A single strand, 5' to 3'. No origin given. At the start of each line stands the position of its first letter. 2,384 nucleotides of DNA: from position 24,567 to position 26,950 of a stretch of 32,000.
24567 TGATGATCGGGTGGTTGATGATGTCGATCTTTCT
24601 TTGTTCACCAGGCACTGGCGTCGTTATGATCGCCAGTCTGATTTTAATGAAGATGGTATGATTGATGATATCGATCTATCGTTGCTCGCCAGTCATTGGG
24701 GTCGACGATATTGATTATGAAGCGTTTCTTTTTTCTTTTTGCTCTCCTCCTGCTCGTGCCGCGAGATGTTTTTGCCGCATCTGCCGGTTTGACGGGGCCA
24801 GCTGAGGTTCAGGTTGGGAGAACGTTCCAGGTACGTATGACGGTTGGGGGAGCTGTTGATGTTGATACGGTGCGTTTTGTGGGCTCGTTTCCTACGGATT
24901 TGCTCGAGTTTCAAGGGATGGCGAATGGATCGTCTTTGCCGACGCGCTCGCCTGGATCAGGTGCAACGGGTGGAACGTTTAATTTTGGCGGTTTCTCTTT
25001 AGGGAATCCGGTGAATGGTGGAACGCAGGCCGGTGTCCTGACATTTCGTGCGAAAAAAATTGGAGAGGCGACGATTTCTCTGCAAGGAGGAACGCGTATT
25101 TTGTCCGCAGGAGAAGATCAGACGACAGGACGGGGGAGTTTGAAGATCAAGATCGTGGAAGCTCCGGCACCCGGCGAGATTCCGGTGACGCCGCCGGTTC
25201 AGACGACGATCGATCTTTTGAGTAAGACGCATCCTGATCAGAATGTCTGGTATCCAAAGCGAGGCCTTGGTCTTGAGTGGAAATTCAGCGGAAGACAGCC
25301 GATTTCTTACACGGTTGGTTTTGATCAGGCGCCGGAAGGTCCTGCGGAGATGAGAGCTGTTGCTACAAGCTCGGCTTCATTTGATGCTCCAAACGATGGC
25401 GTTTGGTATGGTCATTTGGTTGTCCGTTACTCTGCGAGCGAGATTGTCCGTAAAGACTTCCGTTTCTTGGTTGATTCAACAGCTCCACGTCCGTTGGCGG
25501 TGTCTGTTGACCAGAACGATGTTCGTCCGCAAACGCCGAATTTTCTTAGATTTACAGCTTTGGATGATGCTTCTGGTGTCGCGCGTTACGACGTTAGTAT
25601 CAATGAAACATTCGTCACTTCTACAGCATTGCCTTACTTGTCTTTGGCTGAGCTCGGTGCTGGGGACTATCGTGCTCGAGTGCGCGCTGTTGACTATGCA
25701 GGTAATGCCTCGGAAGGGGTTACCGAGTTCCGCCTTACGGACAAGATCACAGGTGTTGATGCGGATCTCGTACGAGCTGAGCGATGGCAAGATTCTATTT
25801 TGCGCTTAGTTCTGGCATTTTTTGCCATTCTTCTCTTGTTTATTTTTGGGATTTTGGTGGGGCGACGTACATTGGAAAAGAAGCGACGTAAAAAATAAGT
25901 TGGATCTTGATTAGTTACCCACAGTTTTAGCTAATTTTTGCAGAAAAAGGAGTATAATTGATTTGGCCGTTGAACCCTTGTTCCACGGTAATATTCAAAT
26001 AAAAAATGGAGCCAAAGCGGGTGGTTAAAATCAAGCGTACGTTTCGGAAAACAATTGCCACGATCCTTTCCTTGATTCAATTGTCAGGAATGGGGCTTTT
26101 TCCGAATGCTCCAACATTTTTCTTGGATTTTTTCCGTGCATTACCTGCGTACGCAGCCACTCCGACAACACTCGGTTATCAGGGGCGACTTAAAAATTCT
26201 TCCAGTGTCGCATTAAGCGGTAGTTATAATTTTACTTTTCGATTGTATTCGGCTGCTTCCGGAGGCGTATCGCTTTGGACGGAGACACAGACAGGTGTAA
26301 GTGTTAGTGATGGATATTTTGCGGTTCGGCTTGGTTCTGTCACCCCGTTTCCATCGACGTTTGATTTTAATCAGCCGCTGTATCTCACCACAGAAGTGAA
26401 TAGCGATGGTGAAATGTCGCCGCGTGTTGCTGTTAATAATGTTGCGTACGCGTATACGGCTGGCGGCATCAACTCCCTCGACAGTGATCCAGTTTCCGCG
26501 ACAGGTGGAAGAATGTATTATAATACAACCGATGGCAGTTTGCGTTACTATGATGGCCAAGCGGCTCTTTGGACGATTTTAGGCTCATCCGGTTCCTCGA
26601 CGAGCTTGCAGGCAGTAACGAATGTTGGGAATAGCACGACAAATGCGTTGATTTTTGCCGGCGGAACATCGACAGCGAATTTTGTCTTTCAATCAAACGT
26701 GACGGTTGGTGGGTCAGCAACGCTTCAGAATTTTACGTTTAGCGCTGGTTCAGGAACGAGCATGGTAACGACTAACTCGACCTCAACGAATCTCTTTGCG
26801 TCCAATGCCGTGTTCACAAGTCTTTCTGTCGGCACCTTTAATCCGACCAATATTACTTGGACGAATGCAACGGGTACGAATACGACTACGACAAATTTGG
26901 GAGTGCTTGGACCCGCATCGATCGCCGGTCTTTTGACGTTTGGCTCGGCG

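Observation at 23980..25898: Translationally coupled dockerin-protein / cohesin-protein gene pair outside any cellulosome context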

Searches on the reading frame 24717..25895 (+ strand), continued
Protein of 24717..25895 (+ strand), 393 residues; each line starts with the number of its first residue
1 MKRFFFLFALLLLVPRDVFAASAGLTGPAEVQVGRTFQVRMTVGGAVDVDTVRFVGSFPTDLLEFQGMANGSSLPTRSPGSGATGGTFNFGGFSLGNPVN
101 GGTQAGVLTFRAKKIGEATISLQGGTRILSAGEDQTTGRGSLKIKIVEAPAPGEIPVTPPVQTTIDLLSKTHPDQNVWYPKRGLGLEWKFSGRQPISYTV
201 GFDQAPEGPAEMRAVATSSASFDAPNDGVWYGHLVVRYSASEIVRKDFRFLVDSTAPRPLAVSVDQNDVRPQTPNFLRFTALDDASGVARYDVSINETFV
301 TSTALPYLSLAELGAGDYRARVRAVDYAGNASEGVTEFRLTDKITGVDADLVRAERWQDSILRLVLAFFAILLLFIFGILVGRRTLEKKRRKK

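Call 50: find_related_loci(query=A4, collection=genome_contigs, flank=10000)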
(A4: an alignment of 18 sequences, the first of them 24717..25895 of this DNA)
Query A4 (393 aa) in genome_contigs; peptide patterns used: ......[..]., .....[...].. (x = any residue, [..] = any of these).
514 stretches matched a pattern; 13 encode a relative of the query (tblastn E <= 1e-3); 13 distinct loci.
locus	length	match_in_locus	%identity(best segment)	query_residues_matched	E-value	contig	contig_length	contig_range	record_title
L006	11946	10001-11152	68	1-385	4e-178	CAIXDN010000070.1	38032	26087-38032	Candidatus Uhrbacteria bacterium isolate Kiruna3_bin-2585 genome assembly, contig: bin-2585:70/81, whole genome shotgun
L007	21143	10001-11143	69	1-382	7e-175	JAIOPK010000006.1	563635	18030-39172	MAG: Candidatus Uhrbacteria bacterium isolate LakeFargette_0920_ALND_MAG_54_14 LacPavin_0920_ALND_scaffold_118019, whole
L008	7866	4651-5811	55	3-391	1e-132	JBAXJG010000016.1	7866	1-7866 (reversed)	MAG: Candidatus Uhrbacteria bacterium isolate ELA369 MAG369_16, whole genome shotgun sequence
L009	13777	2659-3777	54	20-393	7e-123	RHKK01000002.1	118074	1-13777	MAG: Candidatus Uhrbacteria bacterium isolate UHB N2_1.scaffold_84, whole genome shotgun sequence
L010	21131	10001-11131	43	20-390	3e-85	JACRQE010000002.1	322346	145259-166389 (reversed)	MAG: Candidatus Uhrbacteria bacterium isolate NC_groundwater_2005_Pr3_S-0.65um_55_6 SR2-18-Sp65_coassembly_scaffold_8702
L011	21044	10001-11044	45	1-340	1e-81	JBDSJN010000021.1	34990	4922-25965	MAG: Patescibacteria group bacterium isolate cluster1_bin.323 k127_9792765, whole genome shotgun sequence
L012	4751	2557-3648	40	20-378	5e-72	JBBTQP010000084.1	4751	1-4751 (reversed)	MAG: Patescibacteria group bacterium isolate H41-bin265_1 H41_bin265_1_000000000084, whole genome shotgun sequence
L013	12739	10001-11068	40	26-377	3e-70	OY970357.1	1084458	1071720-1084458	MAG: Candidatus Uhrbacteria bacterium isolate MFD02416.bin.c.4 genome assembly, chromosome: 1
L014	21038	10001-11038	41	1-337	5e-68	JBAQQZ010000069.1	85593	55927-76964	MAG: Patescibacteria group bacterium isolate MFD12007_ilm_asm_bin9 k127_13708, whole genome shotgun sequence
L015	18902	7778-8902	39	21-392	7e-69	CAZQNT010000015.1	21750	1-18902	MAG TPA_asm: uncultured Gammaproteobacteria bacterium isolate SRP090828_co2_74 genome assembly, contig: NODE_803_length_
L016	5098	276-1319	29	6-338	1e-22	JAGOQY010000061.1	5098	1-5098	Patescibacteria group bacterium isolate Gw_Eff_bin_227 Gw_Eff_56655_length_5098_cov_12.881915, whole genome shotgun sequ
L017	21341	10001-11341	29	165-331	4e-12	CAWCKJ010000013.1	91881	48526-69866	MAG: candidate division FCPU426 bacterium isolate MFD01231.bin.1.41 genome assembly, contig: contig_4465, whole genome s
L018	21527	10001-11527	29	159-351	1e-8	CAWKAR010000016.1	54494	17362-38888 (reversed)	MAG: candidate division FCPU426 bacterium isolate MFD03726.bin.1.149 genome assembly, contig: contig_32031, whole genome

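Call 58: search_protein_families(library=pfam, proteins=[L001:11317-16419:+, L003:8938-15699:+, L010:11347-19884:+], max_evalue=0.01)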
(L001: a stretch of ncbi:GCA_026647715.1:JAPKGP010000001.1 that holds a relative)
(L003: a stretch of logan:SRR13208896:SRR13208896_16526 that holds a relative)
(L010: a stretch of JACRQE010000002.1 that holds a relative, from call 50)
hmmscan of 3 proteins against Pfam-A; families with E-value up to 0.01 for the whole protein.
L001:11317-16419:+ (1701 aa): 2 families
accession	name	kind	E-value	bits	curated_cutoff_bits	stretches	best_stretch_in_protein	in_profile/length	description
PF13884.11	Peptidase_S74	-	7.8e-25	87.4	22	2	751-810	1-57/58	Chaperone of endosialidase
PF05887.16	Trypan_PARP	-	3e-05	24.4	100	1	1567-1656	23-109/134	Procyclic acidic repetitive protein (PARP)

L003:8938-15699:+ (2254 aa): 0 families

L010:11347-19884:+ (2846 aa): 1 family
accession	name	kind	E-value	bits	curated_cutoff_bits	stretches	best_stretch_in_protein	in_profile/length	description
PF09458.16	H_lectin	-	0.0029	18.1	24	0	2649-2716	3-66/67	H-type lectin domain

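Call 59: search_protein_families(library=ncbifam, proteins=[L001:11317-16419:+], max_evalue=0.01)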
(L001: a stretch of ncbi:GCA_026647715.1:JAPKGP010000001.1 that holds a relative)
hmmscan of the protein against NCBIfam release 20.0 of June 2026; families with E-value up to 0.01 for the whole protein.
L001:11317-16419:+ (1701 aa): 0 families

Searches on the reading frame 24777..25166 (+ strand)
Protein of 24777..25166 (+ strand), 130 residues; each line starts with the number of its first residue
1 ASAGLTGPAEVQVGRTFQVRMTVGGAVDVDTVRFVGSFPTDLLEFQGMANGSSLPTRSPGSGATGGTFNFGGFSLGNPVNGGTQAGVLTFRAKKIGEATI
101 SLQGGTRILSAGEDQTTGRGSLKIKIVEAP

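Call 10: search_protein_families(library=pfam, proteins=[window:24777-25166:+], max_evalue=10)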
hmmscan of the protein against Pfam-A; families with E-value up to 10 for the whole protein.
seq(130 aa): 0 families

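Call 11: search_protein_families(library=ncbifam, proteins=[window:24777-25166:+], max_evalue=10)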
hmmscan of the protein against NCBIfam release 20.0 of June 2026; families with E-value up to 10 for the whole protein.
seq(130 aa): 0 families

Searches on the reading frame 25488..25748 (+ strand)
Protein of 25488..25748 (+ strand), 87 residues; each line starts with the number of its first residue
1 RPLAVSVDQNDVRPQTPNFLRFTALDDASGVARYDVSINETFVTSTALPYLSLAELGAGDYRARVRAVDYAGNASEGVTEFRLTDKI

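Call 10: search_protein_families(library=pfam, proteins=[window:25488-25748:+], max_evalue=10)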
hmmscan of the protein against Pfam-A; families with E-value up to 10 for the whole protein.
seq(87 aa): 3 families
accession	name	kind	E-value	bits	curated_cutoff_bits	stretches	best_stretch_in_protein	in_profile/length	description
PF19077.6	Big_13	-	0.0088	16.9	27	1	49-79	65-96/102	Bacterial Ig-like domain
PF17957.7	Big_7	-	0.062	14.4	24.1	1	11-50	13-52/70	Bacterial Ig domain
PF12245.14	Big_3_2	-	0.12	13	23.3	1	25-76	69-112/122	Bacterial Ig-like domain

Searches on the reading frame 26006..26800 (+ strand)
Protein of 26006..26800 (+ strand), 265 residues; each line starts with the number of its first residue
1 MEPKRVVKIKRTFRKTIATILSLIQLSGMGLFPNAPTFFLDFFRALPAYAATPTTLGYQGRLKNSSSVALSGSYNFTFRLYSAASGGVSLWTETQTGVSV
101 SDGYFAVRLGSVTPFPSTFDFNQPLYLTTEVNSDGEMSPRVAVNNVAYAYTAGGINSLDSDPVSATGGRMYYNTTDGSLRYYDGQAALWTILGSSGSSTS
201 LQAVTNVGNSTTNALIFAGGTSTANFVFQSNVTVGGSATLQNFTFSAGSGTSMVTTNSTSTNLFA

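Call 59: search_protein_families(library=ncbifam, proteins=[window:26006-26800:+], max_evalue=0.01)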
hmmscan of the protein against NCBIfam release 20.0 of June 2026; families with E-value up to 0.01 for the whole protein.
window:26006-26800:+ (265 aa): 1 family
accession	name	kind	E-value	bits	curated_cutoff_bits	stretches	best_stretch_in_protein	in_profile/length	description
NF053851.1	Bdello_MAT_N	subfamily_domain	2.7e-08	33.8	60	1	43-114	5-77/162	mosaic adhesive trimer family chimeric fiber protein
